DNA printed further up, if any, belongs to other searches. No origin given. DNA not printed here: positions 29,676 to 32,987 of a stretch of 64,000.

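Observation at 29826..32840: Covalent tandem duplication of a PilB/GspE secretion ATPase (1004 aa)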

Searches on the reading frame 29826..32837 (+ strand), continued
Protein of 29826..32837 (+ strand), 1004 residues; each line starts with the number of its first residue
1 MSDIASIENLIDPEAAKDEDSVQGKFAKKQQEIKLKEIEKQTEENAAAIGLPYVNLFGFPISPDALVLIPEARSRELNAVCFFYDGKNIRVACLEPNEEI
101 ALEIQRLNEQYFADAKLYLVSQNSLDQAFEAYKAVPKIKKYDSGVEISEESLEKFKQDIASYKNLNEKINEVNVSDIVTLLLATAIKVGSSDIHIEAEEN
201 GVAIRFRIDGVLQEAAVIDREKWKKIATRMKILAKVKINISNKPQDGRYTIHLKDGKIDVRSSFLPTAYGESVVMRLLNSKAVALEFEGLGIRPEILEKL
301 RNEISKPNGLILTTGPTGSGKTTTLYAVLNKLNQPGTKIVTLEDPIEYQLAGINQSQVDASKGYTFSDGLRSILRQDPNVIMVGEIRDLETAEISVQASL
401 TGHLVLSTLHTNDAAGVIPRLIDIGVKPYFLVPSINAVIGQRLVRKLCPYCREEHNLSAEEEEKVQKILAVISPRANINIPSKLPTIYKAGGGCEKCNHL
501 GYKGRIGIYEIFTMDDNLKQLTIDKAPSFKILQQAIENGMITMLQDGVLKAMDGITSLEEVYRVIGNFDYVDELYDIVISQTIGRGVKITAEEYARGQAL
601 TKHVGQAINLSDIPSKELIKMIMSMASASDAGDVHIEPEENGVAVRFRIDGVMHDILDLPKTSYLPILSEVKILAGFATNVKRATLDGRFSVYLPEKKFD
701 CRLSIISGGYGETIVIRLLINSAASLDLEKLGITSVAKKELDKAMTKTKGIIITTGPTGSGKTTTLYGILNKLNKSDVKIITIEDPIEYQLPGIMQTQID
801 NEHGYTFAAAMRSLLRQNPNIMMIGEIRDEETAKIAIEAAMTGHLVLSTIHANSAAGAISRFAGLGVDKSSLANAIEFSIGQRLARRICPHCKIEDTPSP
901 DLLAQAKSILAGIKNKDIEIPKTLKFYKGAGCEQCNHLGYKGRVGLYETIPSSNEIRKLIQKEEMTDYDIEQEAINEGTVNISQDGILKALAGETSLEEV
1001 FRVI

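Call 28: search_protein_representatives(protein=window:29826-32837:+)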
Query: 1004 residues. Proteins with E-value up to 0.001 (for the whole library): 57424; up to 1e-10: 36343; up to 1e-30: 16031. The best 150 are listed.
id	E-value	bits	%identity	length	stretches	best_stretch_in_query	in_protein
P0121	0.0e+00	1424.6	63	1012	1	16-1004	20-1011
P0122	2.0e-294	995.5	49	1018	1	22-1003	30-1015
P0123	2.2e-263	892.8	45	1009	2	35-726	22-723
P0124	1.8e-260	883.2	44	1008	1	37-1003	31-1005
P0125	3.6e-250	849.0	45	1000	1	29-1004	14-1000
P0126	1.3e-238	810.8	43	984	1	32-995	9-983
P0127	4.7e-237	805.6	42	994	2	28-567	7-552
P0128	3.7e-230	782.8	44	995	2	27-569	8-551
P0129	8.5e-223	758.5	40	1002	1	35-1004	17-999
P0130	8.7e-223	758.4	42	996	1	30-1004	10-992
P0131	1.9e-219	747.4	40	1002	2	23-734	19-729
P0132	4.9e-217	739.4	42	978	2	39-733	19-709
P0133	7.9e-213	725.5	40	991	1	39-1004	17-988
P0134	2.4e-172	591.5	46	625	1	126-734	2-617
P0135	5.3e-166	570.5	39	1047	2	169-568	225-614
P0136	6.4e-164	563.6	49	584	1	19-565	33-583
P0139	5.1e-150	517.6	46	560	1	39-564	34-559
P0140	1.8e-147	509.2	45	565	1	24-567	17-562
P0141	2.0e-146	505.7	45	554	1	28-567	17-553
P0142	1.1e-145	503.2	46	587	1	19-564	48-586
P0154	6.1e-132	457.8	43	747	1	28-568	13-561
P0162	3.2e-129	448.8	44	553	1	38-566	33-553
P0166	2.2e-128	446.0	36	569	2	607-1000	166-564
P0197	7.5e-121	421.1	42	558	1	33-567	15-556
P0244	2.2e-114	399.7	45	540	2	254-565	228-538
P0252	1.8e-113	396.7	38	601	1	13-575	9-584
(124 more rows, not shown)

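Call 37: find_related_loci(query=A3, collection=genome_contigs, flank=10000)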
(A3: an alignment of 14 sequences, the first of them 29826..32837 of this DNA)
Query A3 (1004 aa) in genome_contigs; peptide patterns used: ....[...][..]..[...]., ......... (x = any residue, [..] = any of these).
600 stretches matched a pattern (row limit reached: there are more); 568 encode a relative of the query (tblastn E <= 1e-3); the best 80 are kept; 80 distinct loci.
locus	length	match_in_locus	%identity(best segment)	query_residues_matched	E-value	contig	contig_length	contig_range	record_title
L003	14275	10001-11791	48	3-1003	0e+0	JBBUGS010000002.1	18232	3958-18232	MAG: Patescibacteria group bacterium isolate H41-bin179_1 H41_bin179_1_000000000002, whole genome shotgun sequence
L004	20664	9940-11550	48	31-1003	1e-161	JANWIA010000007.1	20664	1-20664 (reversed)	MAG: Candidatus Doudnabacteria bacterium isolate CRAIB_MAG29 c_000000031086, whole genome shotgun sequence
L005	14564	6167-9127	44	34-1003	0e+0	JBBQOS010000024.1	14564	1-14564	MAG: Candidatus Moraniibacteriota bacterium isolate Co_metawrap_171 Cmw_171_k141_26614930_length_14564_cov_16.9956, whol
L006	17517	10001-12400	36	43-1003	3e-150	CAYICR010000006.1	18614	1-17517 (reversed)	MAG TPA_asm: uncultured Gammaproteobacteria bacterium isolate ERP119705_co18_657 genome assembly, contig: NODE_3591_leng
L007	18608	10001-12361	35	50-1002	8e-137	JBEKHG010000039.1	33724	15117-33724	MAG: Candidatus Acidiferrales bacterium isolate SPRUCE 271 SPRUCE_271_39, whole genome shotgun sequence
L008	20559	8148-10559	35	50-1003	2e-134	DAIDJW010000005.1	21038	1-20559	MAG TPA_asm: Candidatus Saccharibacteria bacterium isolate clean392 NODE_5_length_21038_cov_3.422356, whole genome shotg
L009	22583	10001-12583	34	46-1003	2e-133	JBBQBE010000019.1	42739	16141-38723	MAG: Tepidisphaerales bacterium isolate Co_metawrap_1388 Cmw_1388_k141_11704083_length_42739_cov_16.0000, whole genome s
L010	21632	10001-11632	43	28-1003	4e-139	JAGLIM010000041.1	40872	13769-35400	MAG: Candidatus Paceibacterota bacterium isolate RS_2_5 ROV157_2.bin.5.fa_41, whole genome shotgun sequence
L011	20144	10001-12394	35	61-1002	9e-132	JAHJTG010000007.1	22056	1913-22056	MAG: Patescibacteria group bacterium isolate OS_PC_MetaG.mb.42 OS_PC_MetaG.mb.42_k141_303463, whole genome shotgun seque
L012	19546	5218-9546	35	49-1003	3e-129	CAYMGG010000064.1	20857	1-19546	MAG TPA_asm: uncultured Planctomycetaceae bacterium isolate binchicken_co66_165 genome assembly, contig: NODE_4106_lengt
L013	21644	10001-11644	42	26-1004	1e-127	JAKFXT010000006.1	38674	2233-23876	MAG: Patescibacteria group bacterium isolate ND4_Bin_14 ND4_0000041, whole genome shotgun sequence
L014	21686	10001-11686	43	26-1000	2e-125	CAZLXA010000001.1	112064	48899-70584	MAG TPA_asm: uncultured Candidatus Saccharibacteria bacterium isolate SRP272421_co2_734 genome assembly, contig: NODE_14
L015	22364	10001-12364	42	46-1003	9e-126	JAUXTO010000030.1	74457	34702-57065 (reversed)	MAG: Candidatus Gottesmanbacteria bacterium isolate C13_maxbin.100 C13_k141_323283, whole genome shotgun sequence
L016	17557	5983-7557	43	50-1004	1e-123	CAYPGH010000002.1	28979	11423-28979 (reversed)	MAG TPA_asm: uncultured Candidatus Saccharibacteria bacterium isolate SRP050083_co2_53 genome assembly, contig: NODE_100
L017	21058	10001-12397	34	53-1002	3e-123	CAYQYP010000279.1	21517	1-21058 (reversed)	MAG TPA_asm: uncultured Acidobacteriota bacterium isolate binchicken_co216_114 genome assembly, contig: k141_3547094, wh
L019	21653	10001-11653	41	26-1004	1e-129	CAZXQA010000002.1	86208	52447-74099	MAG TPA_asm: uncultured Candidatus Saccharibacteria bacterium isolate SRP292972_co1_93 genome assembly, contig: NODE_234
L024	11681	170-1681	41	46-1004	1e-112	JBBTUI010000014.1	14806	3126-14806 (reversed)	MAG: Patescibacteria group bacterium isolate H41-bin211_1 H41_bin211_1_000000000014, whole genome shotgun sequence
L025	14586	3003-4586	42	46-1004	1e-112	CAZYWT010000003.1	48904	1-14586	MAG TPA_asm: uncultured Candidatus Saccharibacteria bacterium isolate SRP141376_co2_245 genome assembly, contig: NODE_17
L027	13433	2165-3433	45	145-1004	2e-111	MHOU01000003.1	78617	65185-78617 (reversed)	MAG: Candidatus Staskawiczbacteria bacterium RIFCSPHIGHO2_02_FULL_43_16 rifcsphigho2_02_scaffold_1498, whole genome shot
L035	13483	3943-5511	41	46-1004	6e-115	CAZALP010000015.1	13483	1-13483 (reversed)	MAG TPA_asm: uncultured Candidatus Saccharibacteria bacterium isolate binchicken_co184_302 genome assembly, contig: NODE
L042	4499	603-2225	40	45-1004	4e-109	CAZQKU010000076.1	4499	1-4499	MAG TPA_asm: uncultured Candidatus Saccharibacteria bacterium isolate binchicken_co3_590 genome assembly, contig: NODE_6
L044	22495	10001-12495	37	50-1004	5e-107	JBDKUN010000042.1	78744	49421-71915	MAG: Armatimonadota bacterium isolate 8_bin.138 c_000001122235, whole genome shotgun sequence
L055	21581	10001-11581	41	46-1004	3e-105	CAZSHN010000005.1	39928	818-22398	MAG TPA_asm: uncultured Candidatus Saccharibacteria bacterium isolate SRP332253_co2_170 genome assembly, contig: NODE_85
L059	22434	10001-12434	41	64-1000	7e-105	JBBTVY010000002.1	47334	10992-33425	MAG: Patescibacteria group bacterium isolate H43-bin079_1 H43_bin079_1_000000000002, whole genome shotgun sequence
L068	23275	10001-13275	35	15-1004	2e-104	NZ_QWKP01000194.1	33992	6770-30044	Cellulomonas rhizosphaerae strain NEAU-TCZ24 scf_194, whole genome shotgun sequence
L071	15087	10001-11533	40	46-1004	2e-104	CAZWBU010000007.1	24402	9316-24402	MAG TPA_asm: uncultured Candidatus Saccharibacteria bacterium isolate SRP119689_co1_331 genome assembly, contig: NODE_26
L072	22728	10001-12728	37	45-1004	6e-104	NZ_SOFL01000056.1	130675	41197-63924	Cryobacterium adonitolivorans strain RHLS22-1 C443, whole genome shotgun sequence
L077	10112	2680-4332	36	19-1004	6e-104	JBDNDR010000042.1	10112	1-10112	MAG: Fimbriimonadales bacterium isolate RM_bin21_OCT21 C42, whole genome shotgun sequence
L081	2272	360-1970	36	15-1004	2e-109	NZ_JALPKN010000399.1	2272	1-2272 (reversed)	Actinotalea sp. C106 Scaffold399_1, whole genome shotgun sequence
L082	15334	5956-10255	38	24-1004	4e-103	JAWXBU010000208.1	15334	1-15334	MAG: Planctomycetota bacterium isolate MP7G1.130 k99_1802710, whole genome shotgun sequence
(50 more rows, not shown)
